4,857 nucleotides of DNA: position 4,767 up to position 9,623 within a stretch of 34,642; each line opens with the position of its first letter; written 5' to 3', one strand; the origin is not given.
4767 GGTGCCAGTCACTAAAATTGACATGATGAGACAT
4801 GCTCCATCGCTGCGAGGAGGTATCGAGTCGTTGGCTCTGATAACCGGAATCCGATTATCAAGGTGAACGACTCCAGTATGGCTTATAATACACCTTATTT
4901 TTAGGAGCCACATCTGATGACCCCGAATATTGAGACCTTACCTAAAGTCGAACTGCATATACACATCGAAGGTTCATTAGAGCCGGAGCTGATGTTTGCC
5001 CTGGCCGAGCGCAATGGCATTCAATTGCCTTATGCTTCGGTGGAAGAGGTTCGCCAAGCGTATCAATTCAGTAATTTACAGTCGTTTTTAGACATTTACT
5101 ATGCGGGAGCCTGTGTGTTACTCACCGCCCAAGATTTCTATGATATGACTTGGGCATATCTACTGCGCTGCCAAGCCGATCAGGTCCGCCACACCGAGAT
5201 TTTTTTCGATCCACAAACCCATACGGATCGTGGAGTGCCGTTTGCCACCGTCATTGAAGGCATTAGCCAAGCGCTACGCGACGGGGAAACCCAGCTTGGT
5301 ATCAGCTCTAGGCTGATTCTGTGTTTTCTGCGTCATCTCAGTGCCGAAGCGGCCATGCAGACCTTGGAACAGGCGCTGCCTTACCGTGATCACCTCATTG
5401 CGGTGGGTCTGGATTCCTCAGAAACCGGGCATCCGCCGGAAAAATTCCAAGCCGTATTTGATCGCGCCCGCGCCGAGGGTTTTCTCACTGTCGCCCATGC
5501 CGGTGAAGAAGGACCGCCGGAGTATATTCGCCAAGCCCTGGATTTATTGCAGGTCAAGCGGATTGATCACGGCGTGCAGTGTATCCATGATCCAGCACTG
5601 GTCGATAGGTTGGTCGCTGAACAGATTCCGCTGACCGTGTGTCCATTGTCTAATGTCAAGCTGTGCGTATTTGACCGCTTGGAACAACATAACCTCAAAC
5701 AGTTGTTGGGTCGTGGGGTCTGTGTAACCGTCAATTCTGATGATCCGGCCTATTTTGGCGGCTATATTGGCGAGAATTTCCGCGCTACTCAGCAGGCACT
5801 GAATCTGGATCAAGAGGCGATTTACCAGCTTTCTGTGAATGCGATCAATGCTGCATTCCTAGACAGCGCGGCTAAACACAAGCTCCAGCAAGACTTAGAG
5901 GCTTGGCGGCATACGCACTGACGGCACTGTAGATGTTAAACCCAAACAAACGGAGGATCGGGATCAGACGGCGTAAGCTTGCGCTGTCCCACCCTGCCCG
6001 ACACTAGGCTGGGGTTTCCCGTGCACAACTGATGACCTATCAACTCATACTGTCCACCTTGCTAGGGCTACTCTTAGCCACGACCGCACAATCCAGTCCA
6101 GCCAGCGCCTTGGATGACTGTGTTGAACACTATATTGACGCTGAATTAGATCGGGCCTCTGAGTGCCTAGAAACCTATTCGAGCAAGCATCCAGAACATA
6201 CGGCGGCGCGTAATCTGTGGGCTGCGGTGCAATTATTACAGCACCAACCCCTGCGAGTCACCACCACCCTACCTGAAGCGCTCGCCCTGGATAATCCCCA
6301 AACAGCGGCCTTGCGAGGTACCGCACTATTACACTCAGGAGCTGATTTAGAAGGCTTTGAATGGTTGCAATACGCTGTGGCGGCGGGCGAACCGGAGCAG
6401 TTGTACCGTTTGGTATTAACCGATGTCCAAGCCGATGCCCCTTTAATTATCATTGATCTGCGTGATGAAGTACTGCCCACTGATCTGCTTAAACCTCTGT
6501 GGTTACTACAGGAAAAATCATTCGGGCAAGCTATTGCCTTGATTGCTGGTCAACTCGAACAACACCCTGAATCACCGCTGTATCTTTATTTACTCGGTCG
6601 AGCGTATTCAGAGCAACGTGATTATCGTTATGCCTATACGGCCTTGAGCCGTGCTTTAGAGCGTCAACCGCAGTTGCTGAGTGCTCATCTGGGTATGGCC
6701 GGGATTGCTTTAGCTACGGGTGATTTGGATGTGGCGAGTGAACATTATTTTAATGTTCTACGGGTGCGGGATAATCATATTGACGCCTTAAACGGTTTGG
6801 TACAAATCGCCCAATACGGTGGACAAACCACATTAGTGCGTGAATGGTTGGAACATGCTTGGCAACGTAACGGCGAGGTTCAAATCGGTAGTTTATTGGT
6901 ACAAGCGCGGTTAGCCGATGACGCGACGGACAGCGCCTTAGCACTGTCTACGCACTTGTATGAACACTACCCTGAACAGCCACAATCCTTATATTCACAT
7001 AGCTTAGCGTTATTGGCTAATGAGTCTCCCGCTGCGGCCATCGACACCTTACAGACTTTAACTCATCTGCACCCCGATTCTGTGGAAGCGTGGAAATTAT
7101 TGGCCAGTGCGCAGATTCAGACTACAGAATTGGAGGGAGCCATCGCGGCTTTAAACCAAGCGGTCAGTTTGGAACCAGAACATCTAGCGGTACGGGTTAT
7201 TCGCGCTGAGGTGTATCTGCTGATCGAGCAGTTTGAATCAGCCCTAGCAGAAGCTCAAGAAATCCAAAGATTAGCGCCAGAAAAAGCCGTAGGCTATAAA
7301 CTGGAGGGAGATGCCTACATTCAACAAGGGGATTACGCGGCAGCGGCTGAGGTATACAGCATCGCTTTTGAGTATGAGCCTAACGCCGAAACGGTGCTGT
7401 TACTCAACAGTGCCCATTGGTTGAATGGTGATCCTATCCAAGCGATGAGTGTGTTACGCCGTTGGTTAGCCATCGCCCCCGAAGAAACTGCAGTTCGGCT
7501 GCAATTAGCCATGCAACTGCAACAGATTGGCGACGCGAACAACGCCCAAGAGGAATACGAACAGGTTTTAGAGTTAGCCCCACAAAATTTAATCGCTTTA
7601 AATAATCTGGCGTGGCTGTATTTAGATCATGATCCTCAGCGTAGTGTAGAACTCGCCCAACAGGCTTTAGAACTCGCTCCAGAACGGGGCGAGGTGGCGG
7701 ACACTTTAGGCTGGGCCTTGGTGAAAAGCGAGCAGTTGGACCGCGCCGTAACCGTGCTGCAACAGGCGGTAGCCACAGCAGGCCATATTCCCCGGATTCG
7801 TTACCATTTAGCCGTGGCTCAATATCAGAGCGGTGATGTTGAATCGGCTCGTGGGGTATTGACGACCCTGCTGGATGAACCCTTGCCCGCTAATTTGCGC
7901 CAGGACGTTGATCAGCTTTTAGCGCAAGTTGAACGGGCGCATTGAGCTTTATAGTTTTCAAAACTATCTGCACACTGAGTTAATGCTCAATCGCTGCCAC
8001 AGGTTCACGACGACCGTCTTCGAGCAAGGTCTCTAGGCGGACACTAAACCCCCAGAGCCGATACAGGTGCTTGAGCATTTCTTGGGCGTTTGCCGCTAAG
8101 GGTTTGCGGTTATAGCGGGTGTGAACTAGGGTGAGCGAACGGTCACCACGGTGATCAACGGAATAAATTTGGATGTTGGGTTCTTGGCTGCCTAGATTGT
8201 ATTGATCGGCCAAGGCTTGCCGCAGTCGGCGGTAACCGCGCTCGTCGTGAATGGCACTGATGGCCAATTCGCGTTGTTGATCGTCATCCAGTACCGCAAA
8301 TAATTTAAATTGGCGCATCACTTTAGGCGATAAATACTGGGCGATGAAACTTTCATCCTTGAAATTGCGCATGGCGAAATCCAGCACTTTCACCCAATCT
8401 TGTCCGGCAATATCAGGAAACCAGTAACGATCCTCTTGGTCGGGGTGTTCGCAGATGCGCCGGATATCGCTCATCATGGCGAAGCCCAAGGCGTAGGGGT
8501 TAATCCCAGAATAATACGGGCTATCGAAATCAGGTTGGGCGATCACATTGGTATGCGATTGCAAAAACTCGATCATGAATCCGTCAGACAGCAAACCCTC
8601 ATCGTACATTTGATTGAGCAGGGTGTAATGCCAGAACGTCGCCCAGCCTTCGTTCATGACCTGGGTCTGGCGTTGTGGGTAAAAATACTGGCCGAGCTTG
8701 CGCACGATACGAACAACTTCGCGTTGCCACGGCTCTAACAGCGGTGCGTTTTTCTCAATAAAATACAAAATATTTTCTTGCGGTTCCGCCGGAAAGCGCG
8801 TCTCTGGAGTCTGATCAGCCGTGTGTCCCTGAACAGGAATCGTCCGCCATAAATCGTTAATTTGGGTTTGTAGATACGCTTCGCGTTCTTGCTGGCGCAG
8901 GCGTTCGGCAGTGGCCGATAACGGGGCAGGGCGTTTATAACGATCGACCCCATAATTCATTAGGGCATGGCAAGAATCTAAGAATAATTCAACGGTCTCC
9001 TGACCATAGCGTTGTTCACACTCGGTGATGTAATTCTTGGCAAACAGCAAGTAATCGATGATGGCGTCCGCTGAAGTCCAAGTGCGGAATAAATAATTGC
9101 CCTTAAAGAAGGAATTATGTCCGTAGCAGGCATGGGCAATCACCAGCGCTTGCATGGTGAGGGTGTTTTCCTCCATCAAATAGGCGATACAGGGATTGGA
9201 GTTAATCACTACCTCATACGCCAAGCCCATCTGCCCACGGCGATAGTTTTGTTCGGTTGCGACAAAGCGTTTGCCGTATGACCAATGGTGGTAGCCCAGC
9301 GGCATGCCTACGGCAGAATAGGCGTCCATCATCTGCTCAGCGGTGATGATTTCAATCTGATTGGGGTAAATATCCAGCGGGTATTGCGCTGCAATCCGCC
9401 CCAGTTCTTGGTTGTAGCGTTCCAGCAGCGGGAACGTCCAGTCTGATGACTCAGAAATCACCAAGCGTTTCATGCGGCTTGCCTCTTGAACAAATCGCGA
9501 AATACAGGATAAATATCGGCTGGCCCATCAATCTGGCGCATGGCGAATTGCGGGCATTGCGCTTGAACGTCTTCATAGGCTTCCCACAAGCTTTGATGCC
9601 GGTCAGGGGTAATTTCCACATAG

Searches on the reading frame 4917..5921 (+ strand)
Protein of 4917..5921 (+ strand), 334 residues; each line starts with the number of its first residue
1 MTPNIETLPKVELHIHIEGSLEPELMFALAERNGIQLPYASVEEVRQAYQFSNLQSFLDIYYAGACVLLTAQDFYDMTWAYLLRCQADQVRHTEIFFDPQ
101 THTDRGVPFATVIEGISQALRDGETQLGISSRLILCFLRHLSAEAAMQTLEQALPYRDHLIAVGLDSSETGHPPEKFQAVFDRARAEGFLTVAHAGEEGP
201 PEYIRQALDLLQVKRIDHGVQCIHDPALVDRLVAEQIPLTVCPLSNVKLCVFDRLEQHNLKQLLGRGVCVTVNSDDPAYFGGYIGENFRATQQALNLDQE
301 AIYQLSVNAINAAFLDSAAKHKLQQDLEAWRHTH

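Call 9: search_protein_families(library=ncbifam, proteins=[window:4917-5921:+], max_evalue=1e-8)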
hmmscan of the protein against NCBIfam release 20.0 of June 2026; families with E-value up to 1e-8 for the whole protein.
window:4917-5921:+ (334 aa): 10 families
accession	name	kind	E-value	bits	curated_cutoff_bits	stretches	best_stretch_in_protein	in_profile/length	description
NF006850.0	PRK09358.1-6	equivalog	1.1e-170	566.8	419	1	4-332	4-332/334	adenosine deaminase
TIGR01430.1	aden_deam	equivalog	3.3e-117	391.1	216.55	1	8-325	1-321/323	adenosine deaminase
NF006848.0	PRK09358.1-3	equivalog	4.3e-76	256.3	426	1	7-328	3-324/325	adenosine deaminase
NF006854.0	PRK09358.3-1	equivalog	4.6e-65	219.9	530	1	4-331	10-338/344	adenosine deaminase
NF006846.0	PRK09358.1-1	equivalog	1.4e-53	182.1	459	1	6-326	4-329/333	adenosine deaminase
NF006849.0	PRK09358.1-5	equivalog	8.6e-46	156.6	494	1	4-331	8-341/350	adenosine deaminase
NF006847.0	PRK09358.1-2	equivalog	1.1e-43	149.4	412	1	4-327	9-352/364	adenosine deaminase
NF006856.0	PRK09358.3-3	equivalog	1.2e-22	80.4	510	1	112-289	112-290/316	adenosine deaminase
NF006859.0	PRK09358.3-6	equivalog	4.7e-12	45.7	549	1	70-287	63-277/299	adenosine deaminase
TIGR01431.1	adm_rel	subfamily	1.4e-09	37.4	315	1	210-323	346-463/479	adenosine deaminase-related growth factor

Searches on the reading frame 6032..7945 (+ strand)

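Call 9: search_protein_families(library=ncbifam, proteins=[window:6032-7945:+], max_evalue=1e-8)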
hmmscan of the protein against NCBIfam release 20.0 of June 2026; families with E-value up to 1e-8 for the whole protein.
window:6032-7945:+ (637 aa): 14 families
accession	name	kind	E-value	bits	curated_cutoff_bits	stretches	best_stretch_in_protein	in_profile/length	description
TIGR02917.1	PEP_TPR_lipo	equivalog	1.7e-94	317.4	312.2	1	33-615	305-899/899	XrtA/PEP-CTERM system TPR-repeat protein PrsT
NF040959.1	MamA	equivalog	1.2e-35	122.8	200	2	463-611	48-197/204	magnetosome protein MamA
TIGR02521.1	type_IV_pilW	equivalog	1.2e-22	80.6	154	1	465-611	44-193/234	type IV pilus biogenesis/stability protein PilW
NF052415.1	T3SS_chap_SctY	equivalog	5e-20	72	70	0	522-614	8-104/106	type III secretion apparatus assembly chaperone SctY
TIGR00540.1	TPR_hemY_coli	hypoth_equivalog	2.8e-18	65.9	142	0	130-239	274-382/385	heme biosynthesis-associated TPR protein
NF033920.0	C39_PA2778_fam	equivalog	2.2e-16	60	150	0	300-382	173-255/255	PA2778 family cysteine peptidase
NF052400.1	M48_BAM_BepA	equivalog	7.7e-13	48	570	0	290-441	278-431/483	beta-barrel assembly-enhancing protease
TIGR02795.1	tol_pal_ybgF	equivalog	1.1e-12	48.6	90.1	0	158-237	12-97/119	tol-pal system protein YbgF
NF033758.1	gliding_GltE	equivalog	6.4e-12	45.1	225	0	356-488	227-361/411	adventurous gliding motility TPR repeat lipoprotein GltE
TIGR02552.1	LcrH_SycD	equivalog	4.3e-11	42.7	104.8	0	314-418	15-119/136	SycD/LcrH family type III secretion system chaperone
NF008757.0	PRK11788.1-5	equivalog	5.7e-11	42.2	363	0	189-346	187-343/388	lipopolysaccharide assembly protein LapB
NF047371.1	FlcA_CTERM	equivalog_domain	1.9e-10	39.9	300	0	406-516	423-537/646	periplasmic flagellar collar protein FlcA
NF047507.1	TPR_BatC_Lepto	exception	1.8e-09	37.4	175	0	497-539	107-149/214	TPR repeat-containing protein BatC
NF033762.1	social_mot_Tgl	equivalog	3.5e-09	36.4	225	0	486-606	31-155/252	social motility TPR repeat lipoprotein Tgl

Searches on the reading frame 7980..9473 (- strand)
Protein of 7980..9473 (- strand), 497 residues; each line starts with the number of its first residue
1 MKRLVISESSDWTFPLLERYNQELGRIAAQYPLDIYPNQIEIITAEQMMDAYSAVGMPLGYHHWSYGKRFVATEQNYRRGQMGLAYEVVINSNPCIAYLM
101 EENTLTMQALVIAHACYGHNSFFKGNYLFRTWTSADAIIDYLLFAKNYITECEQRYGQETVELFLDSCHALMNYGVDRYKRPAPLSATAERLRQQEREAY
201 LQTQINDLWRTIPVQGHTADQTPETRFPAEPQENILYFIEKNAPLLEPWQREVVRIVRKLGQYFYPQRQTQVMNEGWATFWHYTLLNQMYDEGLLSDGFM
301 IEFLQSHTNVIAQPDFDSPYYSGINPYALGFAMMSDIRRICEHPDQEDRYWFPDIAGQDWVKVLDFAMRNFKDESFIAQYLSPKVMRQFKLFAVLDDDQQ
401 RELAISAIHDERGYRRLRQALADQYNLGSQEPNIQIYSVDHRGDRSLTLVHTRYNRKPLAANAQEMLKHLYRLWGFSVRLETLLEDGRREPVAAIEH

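Call 9: search_protein_families(library=ncbifam, proteins=[window:7980-9473:-], max_evalue=1e-8)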
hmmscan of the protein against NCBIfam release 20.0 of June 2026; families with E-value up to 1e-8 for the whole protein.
window:7980-9473:- (497 aa): 1 family
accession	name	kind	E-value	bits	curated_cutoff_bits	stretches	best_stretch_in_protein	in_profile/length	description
NF008737.0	PRK11767.1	equivalog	2.3e-271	900.7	679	1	5-490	12-497/505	SpoVR family protein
